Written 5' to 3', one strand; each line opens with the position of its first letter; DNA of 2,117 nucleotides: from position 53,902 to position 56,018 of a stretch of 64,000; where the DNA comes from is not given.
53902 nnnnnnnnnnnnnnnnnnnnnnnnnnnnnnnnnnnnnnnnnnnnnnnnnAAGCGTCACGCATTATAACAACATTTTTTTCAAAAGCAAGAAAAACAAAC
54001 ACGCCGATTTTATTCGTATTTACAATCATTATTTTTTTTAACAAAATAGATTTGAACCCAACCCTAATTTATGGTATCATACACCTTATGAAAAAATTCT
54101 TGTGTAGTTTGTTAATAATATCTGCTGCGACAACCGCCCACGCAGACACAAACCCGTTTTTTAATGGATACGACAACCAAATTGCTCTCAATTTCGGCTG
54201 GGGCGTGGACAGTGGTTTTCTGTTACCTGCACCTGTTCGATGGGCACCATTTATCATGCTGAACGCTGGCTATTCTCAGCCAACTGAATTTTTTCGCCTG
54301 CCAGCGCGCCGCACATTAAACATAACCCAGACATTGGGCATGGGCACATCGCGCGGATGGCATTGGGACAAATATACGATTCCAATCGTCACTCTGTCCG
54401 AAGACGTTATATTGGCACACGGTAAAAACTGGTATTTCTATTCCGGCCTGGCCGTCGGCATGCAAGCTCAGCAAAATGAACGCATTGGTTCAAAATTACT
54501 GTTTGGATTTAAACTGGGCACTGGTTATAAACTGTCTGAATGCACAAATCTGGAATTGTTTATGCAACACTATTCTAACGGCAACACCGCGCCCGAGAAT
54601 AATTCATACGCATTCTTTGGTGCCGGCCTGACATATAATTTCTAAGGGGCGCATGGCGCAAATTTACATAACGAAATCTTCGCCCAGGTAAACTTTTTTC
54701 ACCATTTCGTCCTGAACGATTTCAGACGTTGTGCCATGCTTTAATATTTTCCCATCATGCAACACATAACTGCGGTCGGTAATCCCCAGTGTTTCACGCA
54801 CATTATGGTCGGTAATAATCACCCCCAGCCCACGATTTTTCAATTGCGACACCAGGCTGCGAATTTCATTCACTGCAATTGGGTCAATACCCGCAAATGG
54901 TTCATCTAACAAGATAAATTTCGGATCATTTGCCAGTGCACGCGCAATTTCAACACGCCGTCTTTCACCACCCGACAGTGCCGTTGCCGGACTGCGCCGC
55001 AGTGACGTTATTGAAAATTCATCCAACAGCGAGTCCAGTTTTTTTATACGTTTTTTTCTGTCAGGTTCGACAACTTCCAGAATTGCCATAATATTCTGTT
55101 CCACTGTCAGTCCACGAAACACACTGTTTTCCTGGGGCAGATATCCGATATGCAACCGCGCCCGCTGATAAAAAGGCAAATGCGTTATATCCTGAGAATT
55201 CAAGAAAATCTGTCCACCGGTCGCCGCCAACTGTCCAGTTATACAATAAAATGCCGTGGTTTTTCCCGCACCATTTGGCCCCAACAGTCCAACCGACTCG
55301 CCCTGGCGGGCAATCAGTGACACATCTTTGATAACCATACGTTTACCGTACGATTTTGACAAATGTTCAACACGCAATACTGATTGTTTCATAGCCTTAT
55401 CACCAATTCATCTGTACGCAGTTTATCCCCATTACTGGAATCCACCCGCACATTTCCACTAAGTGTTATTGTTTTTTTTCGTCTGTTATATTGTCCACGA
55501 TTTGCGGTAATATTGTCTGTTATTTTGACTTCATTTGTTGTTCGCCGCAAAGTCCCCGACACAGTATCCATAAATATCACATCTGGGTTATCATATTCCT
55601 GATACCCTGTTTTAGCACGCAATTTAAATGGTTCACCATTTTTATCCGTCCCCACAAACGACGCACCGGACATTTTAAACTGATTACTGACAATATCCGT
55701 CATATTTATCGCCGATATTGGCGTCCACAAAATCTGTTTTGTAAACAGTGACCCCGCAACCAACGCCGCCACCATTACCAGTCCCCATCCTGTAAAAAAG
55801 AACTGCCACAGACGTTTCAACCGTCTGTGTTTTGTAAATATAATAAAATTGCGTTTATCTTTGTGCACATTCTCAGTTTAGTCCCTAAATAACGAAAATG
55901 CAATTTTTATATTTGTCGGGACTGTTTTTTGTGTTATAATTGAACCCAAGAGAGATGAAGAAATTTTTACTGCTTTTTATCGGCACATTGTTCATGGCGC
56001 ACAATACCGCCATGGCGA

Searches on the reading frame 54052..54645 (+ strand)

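Call 55: search_protein_families(library=pfam, proteins=[window:54052-54645:+], max_evalue=0.0001)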
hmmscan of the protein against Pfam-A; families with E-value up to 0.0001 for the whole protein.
window:54052-54645:+ (197 aa): 1 family
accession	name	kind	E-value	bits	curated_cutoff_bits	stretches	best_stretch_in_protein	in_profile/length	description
PF09411.16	PagL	-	4.7e-09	36.9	23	1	103-195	37-135/136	Lipid A 3-O-deacylase (PagL)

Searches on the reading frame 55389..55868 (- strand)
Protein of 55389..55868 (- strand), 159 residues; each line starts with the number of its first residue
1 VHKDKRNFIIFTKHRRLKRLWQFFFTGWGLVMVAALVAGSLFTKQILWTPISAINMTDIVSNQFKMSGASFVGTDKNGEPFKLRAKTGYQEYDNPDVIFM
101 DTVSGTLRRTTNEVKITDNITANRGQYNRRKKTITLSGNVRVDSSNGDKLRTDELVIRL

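Call 55: search_protein_families(library=pfam, proteins=[window:55389-55868:-], max_evalue=0.0001)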
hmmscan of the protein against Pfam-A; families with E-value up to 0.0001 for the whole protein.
window:55389-55868:- (159 aa): 1 family
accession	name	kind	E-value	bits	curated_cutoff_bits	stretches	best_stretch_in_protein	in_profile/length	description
PF06835.18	LptC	-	3e-08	33.9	21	1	33-158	4-129/175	Lipopolysaccharide-assembly, LptC-related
